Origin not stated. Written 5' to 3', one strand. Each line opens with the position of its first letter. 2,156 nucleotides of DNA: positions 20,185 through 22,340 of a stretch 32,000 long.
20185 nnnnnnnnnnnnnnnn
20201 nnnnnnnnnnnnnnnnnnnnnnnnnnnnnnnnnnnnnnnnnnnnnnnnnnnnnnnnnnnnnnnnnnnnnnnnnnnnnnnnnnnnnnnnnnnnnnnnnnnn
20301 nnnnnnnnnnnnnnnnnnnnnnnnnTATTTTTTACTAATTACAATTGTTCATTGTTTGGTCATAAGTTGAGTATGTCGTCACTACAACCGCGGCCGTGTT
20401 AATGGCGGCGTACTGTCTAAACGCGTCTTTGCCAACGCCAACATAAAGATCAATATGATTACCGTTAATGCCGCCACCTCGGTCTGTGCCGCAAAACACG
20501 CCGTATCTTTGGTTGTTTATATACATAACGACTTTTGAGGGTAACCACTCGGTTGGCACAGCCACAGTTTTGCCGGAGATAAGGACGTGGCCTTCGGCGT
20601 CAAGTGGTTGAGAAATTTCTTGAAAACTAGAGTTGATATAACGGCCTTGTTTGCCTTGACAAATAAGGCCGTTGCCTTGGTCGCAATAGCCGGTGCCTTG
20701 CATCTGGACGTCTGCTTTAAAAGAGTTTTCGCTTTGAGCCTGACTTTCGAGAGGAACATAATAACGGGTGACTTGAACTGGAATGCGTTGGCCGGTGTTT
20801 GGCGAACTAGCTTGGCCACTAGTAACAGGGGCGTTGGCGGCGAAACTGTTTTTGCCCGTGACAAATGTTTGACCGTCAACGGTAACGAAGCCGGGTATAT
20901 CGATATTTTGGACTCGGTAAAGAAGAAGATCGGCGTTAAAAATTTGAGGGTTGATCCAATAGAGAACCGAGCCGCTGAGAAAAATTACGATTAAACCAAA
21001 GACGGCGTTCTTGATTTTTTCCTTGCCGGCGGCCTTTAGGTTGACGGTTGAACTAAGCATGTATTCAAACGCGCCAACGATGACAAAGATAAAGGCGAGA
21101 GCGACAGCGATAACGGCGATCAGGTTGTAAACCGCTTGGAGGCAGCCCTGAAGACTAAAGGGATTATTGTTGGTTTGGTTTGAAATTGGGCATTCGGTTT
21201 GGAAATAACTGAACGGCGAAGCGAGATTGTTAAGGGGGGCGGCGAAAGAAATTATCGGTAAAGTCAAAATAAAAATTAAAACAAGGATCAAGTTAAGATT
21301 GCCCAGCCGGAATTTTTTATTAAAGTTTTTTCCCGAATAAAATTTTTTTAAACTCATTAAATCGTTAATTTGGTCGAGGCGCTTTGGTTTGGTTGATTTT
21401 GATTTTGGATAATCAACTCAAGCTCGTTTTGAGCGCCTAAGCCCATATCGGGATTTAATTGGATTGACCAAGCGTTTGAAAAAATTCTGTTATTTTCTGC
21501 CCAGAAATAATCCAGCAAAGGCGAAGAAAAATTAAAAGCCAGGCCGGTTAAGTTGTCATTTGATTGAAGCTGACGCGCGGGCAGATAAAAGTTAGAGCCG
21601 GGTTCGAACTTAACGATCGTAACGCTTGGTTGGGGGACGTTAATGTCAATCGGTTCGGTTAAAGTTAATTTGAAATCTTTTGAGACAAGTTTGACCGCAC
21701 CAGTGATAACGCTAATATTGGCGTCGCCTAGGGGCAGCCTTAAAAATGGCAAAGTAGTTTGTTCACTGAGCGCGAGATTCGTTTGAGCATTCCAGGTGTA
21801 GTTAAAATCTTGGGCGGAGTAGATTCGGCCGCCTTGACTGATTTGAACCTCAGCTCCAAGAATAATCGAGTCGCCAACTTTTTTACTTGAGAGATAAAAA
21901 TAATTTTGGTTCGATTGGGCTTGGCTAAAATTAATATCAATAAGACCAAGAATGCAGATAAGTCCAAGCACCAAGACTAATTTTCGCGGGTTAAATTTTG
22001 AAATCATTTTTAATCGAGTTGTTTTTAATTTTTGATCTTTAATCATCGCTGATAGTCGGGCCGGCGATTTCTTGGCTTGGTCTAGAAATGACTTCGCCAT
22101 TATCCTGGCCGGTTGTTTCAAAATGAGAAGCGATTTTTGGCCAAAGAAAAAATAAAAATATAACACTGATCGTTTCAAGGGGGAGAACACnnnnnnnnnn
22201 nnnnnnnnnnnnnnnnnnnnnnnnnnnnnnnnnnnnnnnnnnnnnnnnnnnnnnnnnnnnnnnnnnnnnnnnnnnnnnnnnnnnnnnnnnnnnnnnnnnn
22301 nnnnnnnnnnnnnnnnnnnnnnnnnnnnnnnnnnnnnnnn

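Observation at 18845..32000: At least 12 translationally coupled genes encode a minimal, Gram-positive-style type IV secretion-like apparatus with mostly unassignable partners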

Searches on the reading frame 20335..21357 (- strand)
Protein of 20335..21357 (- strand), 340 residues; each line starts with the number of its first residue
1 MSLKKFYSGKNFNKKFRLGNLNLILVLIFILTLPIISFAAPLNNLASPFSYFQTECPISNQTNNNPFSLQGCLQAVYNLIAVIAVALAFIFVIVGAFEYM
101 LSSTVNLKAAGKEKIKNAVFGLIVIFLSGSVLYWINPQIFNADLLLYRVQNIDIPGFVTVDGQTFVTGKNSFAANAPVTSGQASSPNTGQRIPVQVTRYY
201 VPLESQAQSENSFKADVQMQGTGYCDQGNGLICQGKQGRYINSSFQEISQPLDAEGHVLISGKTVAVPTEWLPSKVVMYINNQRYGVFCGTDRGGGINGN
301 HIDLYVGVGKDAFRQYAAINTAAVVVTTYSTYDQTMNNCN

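Call 6: search_protein_families(library=pfam, proteins=[window:20335-21357:-], max_evalue=1)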
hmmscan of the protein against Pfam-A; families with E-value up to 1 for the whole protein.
window:20335-21357:- (340 aa): 3 families
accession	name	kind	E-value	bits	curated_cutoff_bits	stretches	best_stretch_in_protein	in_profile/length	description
PF18895.5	T4SS_pilin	-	3.6e-08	33.8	26.6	1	69-135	5-71/71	Type IV secretion system pilin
PF06725.17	3D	-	7.5e-07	29.7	23.8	1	265-320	3-63/72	3D domain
PF05987.18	DUF898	-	0.097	12.2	28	1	48-156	150-261/336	Bacterial protein of unknown function (DUF898)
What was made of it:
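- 20335..21357 (-): 340-aa protein: signal peptide, VirB2-like pilin hairpin, and a C-terminal 3D (lytic transglycosylase-like) domain. T4SS_pilin scores 33.8 bits (cut-off 26.6) and 3D scores 29.7 bits (cut-off 23.8) (call 6).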

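Call 7: search_protein_families(library=ncbifam, proteins=[window:20335-21357:-], max_evalue=1)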
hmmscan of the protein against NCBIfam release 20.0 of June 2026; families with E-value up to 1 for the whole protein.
window:20335-21357:- (340 aa): 5 families
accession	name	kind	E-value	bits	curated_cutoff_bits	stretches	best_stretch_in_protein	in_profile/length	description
NF058633.1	StatPhSurvSpsC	equivalog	4.6e-05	23.1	280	1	264-320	131-185/223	stationary phase survival protein SpsC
NF008366.0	PRK11162.1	equivalog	0.0026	16.8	242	1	286-314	312-340/366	murein transglycosylase A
NF045849.1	ICE_MMCAP2_0565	equivalog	0.0054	16.4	40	1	73-130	13-71/80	Mbov_0395 family pilin-like conjugal transfer protein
NF040675.1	wall_bind_EntD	exception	0.093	11.9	590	1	263-310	249-294/310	cell wall-binding protein EntD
NF045848.1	MMCAP2_0566_fam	domain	0.39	9.9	90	0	63-128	45-109/322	MMCAP2_0566 family conjugal transfer protein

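Call 42: search_protein_families(library=pfam, alignment_id=A4, max_evalue=0.001)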
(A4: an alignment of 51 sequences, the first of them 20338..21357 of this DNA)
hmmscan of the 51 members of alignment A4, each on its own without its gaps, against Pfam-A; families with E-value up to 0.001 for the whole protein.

A. member 1, window:20338-21357:- (340 aa): 2 families
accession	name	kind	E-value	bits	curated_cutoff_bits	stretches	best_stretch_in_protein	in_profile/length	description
PF18895.5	T4SS_pilin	-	3.6e-08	33.8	26.6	1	69-135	5-71/71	Type IV secretion system pilin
PF06725.17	3D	-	7.5e-07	29.7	23.8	1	265-320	3-63/72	3D domain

B. families by the number of members that match (of 51 scanned): 13 families
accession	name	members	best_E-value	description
PF18895.5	T4SS_pilin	45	2.3e-11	Type IV secretion system pilin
PF04956.18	TrbC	7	2.1e-06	TrbC/VIRB2 pilin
PF00877.26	NLPC_P60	2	5.5e-08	NlpC/P60 family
PF01551.29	Peptidase_M23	1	2e-33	Peptidase family M23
PF18998.6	Flg_new_2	1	2e-25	Divergent InlB B-repeat domain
PF19403.5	SpaA_2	1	2.3e-14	Prealbumin-like fold domain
PF02557.22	VanY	1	5.9e-11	D-alanyl-D-alanine carboxypeptidase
PF01464.25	SLT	1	2e-09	Transglycosylase SLT domain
PF06725.17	3D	1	7.5e-07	3D domain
PF25788.1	Ig_Rha78A_N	1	1.2e-06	Rha78A-like, N-terminal immunoglobulin domain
PF23396.1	DUF7103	1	0.00011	Family of unknown function (DUF7103)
PF00041.27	fn3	1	0.00047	Fibronectin type III domain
PF16656.11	Pur_ac_phosph_N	1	0.00092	Purple acid Phosphatase, N-terminal domain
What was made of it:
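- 20335..21357 (-): 45 of 51 orthologues hit T4SS_pilin, and some carry other cell-wall hydrolase domains instead (NlpC/P60, M23, VanY, SLT; call 42).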

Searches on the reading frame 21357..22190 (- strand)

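Call 6: search_protein_families(library=pfam, proteins=[window:21357-22190:-], max_evalue=1)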
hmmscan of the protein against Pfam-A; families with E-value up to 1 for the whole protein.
window:21357-22190:- (277 aa): 0 families

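Call 7: search_protein_families(library=ncbifam, proteins=[window:21357-22190:-], max_evalue=1)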
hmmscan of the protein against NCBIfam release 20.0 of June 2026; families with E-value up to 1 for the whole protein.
window:21357-22190:- (277 aa): 2 families
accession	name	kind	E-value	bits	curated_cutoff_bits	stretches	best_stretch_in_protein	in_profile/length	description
NF012230.0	LWXIA_domain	equivalog_domain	0.12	12.5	33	1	32-69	21-57/74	LWXIA domain-containing protein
TIGR03067.1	Planc_TIGR03067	domain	0.18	12.1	40.15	1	16-75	36-94/107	TIGR03067 domain-containing protein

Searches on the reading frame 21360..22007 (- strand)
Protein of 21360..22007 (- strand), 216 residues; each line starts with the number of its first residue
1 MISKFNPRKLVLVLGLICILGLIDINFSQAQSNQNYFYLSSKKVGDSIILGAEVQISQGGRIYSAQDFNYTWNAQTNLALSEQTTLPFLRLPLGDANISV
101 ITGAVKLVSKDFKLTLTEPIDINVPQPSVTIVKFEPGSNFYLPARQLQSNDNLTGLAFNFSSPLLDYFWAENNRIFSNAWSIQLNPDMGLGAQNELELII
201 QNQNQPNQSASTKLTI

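Call 29: search_solved_structures(query=A2, max_evalue=10)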
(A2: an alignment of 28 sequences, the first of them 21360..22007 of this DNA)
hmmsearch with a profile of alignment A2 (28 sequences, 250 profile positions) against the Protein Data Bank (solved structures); distinct sequences matched with E-value up to 10: 25.
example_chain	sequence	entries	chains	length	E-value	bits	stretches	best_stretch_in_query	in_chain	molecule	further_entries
3shs_A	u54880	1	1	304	9.6e-05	25.1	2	61-144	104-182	Hoc head outer capsid protein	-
5dj0_A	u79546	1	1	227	0.012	18.2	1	165-210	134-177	Ig gamma-1 chain C region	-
5dk0_A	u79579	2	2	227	0.014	18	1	165-210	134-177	Ig gamma-1 chain C region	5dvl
5djy_A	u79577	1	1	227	0.019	17.5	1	165-210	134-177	Ig gamma-1 chain C region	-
6s5z_A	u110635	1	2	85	0.032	16.8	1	78-129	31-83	Surface protein R28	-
9yxv_D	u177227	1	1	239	0.1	15.2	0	4-40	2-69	sfFab18 light chain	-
9ihc_L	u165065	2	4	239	0.13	14.8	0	4-40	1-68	COP-2 antibody light chain | COP-2 Light chain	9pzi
6ww5_F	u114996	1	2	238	0.15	14.6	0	4-40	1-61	Fab84 Light Chain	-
6mwn_D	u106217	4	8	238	0.16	14.5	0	4-50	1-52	Fab HAVx Light Chain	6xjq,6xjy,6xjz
4iof_D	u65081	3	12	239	0.16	14.5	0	4-49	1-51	Fab-bound IDE, light chain | IDE-bound Fab light chain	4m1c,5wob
4fi1_A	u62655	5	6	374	0.2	14.2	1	66-143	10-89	Casein kinase II subunit alpha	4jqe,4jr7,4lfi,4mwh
8dp3_L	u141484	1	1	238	0.22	14.1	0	4-40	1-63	Fab BL3-6 Light Chain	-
7sjo_F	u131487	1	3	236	0.25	13.9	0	180-230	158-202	Fab15H6.v4 Light Chain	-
6wna_H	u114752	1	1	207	0.27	13.8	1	160-219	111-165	Immunoglobulin heavy constant gamma 4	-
6wol_H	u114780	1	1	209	0.3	13.7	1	156-219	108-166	Immunoglobulin heavy constant gamma 4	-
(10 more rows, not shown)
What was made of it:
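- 21357..22007 (-): 216-aa bitopic protein (229 aa if it starts at 22046). It has an N-terminal TM segment and an all-beta, probably Ig-like, ectodomain. The profile hits Ig-like domains in the PDB (Hoc E 9.6e-5, PKD, IgG constant domains; call 29).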

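Call 32: search_protein_families(library=pfam, alignment_id=A2, max_evalue=0.1)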
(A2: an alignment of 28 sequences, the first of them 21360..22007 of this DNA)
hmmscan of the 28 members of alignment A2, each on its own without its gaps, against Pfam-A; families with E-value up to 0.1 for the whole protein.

A. member 1, window:21360-22007:- (216 aa): 0 families

B. families by the number of members that match (of 28 scanned): 17 families
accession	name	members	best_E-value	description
PF06832.18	BiPBP_C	9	0.00068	Penicillin-Binding Protein C-terminus Family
PF16820.11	PKD_3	3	0.0019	PKD-like domain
PF12733.13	Cadherin-like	2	0.00061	Cadherin-like beta sandwich domain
PF22352.2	K319L-like_PKD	1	0.0031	K319L-like, PKD domain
PF22681.2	Lmo2446-like_N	1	0.0041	Lmo2446-like, N-terminal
PF15631.11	Imm-NTF2-2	1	0.0045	NTF2 fold immunity protein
PF00801.26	PKD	1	0.0094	PKD domain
PF24063.1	DUF7363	1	0.012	Domain of unknown function (DUF7363)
PF20606.3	DUF6799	1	0.015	Domain of unknown function (DUF6799)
PF22904.2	NOMO1-like_2nd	1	0.016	BOS complex subunit NOMO1-like, second beta sandwich domain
PF00041.27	fn3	1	0.019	Fibronectin type III domain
PF13927.12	Ig_3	1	0.03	Immunoglobulin domain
PF21601.3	GldM_2nd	1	0.054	GldM second domain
PF01643.23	Acyl-ACP_TE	1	0.065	Acyl-ACP thioesterase N-terminal domain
PF18916.5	Lycopene_cyc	1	0.081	Lycopene cyclase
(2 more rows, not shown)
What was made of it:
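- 21357..22007 (-): BiPBP_C and PKD hits occur in orthologues (call 32).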

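Call 44: find_homologous_proteins(query=window:21360-22007:-, max_evalue=0.001)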
Query window:21360-22007:- (216 aa): 1 proteins with E <= 0.001 among 127 candidates.
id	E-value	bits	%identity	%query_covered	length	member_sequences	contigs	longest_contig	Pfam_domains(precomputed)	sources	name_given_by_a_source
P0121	4.5e-136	469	100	100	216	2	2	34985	-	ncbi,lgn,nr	ncbi:MAG: hypothetical protein M1505_02640 [Patescibacteria group bacterium]|nr:hypothetical protein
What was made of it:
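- Tried and rejected: Sequence search with the 216-aa protein alone found only itself (call 44).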

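Call 46: find_homologous_proteins(query=A2, max_evalue=0.001)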
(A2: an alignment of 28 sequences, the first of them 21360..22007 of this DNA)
Query A2 (28 sequences) (216 aa, profile of the alignment): 20 proteins with E <= 0.001 among 7019 candidates.
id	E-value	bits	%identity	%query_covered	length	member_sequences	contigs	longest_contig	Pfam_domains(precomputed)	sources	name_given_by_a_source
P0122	3.8e-50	189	-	-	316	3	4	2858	-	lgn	-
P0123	3.2e-46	176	27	12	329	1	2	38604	-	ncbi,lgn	-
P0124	9.0e-44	168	30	13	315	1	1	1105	-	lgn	-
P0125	2.9e-43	166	-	-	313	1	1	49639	-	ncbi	-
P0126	3.2e-43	166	38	11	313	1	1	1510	-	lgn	-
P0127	4.8e-39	152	23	27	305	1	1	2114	-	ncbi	-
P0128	4.9e-39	152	-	-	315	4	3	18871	-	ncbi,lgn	-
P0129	7.7e-38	148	-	-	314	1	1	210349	-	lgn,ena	-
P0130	1.1e-37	148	33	7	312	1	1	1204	-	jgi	jgi:hypothetical protein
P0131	7.4e-36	142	30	13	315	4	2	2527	-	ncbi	-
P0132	2.0e-35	140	-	-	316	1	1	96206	-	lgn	-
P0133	9.0e-33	132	-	-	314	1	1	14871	-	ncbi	-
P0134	2.1e-32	131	27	17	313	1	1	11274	-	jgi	jgi:hypothetical protein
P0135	1.3e-30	125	26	19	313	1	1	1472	-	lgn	-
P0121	5.9e-30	122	100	100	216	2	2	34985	-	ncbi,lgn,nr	ncbi:MAG: hypothetical protein M1505_02640 [Patescibacteria group bacterium]|nr:hypothetical protein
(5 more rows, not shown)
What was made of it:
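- Tried and rejected: A profile search gave 20 proteins (call 46).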

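Call 53: predict_structure(alignment_id=A6)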
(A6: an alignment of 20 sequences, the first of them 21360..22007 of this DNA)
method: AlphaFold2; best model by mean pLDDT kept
length: 216 residues; sequences in the alignment: 20
mean_pLDDT: 55.1   pTM: 0.37
mean pLDDT of the five models: 55.1, 54.6, 53.3, 50.7, 49.6
residues with pLDDT >= 90: 13; 70-90: 34; 50-70: 85; < 50: 84
segments of 3 or more residues with pLDDT < 50: 26-30, 124-185, 189-194, 200-202
pLDDT, mean of each block of 10 residues (from residue 1): 82 92 54 62 74 71 70 60 63 62 64 53 44 29 27 31 40 37 44 48 53 52
secondary structure, 60 per line:
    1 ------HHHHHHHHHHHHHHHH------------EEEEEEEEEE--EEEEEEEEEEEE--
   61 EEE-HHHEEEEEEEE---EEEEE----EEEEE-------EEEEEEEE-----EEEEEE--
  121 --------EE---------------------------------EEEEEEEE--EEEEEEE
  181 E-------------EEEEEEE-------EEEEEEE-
elements in order: H7-22 E35-44 E47-58 E61-63 E68-75 E79-83 E88-92 E100-107 E113-118 E164-171 E174-181 E195-201 E209-215

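Call 58: fold_search(model_id=the predicted structure, library=pdb)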
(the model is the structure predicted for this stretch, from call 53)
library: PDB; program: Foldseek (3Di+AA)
matches with E <= 10: 1368; with E <= 0.001: 0
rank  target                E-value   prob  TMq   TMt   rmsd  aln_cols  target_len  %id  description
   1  5j6g_C                1.8e-02  0.99  0.27  0.22   7.8       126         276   15  Recognition of the MHC class Ib molecule H2-Q10 by the natural killer cell receptor Ly49C (released 2016-07-13)
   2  4e0r_A                2.5e-02  0.99  0.26  0.21  10.3       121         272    6  Structure of the chicken MHC class I molecule BF2*0401 (released 2012-11-21)
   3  2yez_A                3.9e-02  0.93  0.24  0.19  10.4       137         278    8  COMPLEX OF A B21 CHICKEN MHC CLASS I MOLECULE AND A 10MER CHICKEN PEPTIDE (released 2012-04-11)
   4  4cvz_A                5.9e-02  0.93  0.23  0.19  12.2       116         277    8  COMPLEX OF A B21 CHICKEN MHC CLASS I MOLECULE AND A 10MER CHICKEN PEPTIDE (released 2015-05-06)
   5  8qb1_A                8.5e-02  0.85  0.22  0.41   5.9        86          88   12  C-terminal domain of mirolase from Tannerella forsythia (released 2024-02-28)
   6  7wbg_A                9.0e-02  0.94  0.25  0.21  12.6       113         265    7  BF2*1901/RY8 (released 2022-12-21)
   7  7f5m_B                1.1e-01  0.99  0.31  0.51   4.6       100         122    7  Crystal structure of Sas5 YEATS domain in complex with H3K27bz peptide (released 2022-03-16)
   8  8qb1_C                1.1e-01  0.69  0.21  0.39   6.5        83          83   12  C-terminal domain of mirolase from Tannerella forsythia (released 2024-02-28)
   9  4ov5_E                1.2e-01  0.90  0.26  0.30   9.5       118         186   14  Structure of HLA-DR1 with a bound peptide with non-optimal alanine in the P1 pocket (released 2014-07-16)
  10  7mzh_B                1.4e-01  0.90  0.26  0.26   7.8       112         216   13  SARS-CoV-2 receptor binding domain bound to Fab WCSL 119 (released 2021-10-06)
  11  6mji_A                1.5e-01  0.87  0.25  0.20   7.2       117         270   16  Crystal structure of the mCD1d/xxs (JJ304) /iNKTCR ternary complex (released 2019-01-09)
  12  7eie_B                1.7e-01  0.80  0.27  0.41   7.1       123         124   10  Crystal structure of YEATS2 YEATS domain (released 2022-04-06)
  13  5efi_A                1.8e-01  0.85  0.25  0.21   7.3       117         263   16  Crystal structure of mouse CD1d in complex with the p99p lipopeptide (released 2016-03-30)
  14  7ndt_FFF              1.9e-01  0.82  0.24  0.20   8.6       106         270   13  UL40:01 TCR in complex with HLA-E with a non-natural amino acid (released 2022-01-26)
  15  6uul_A                2.0e-01  0.89  0.26  0.25   7.4       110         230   16  Crystal structure of broad and potent HIV-1 neutralizing antibody 438-D5 (released 2020-09-23)
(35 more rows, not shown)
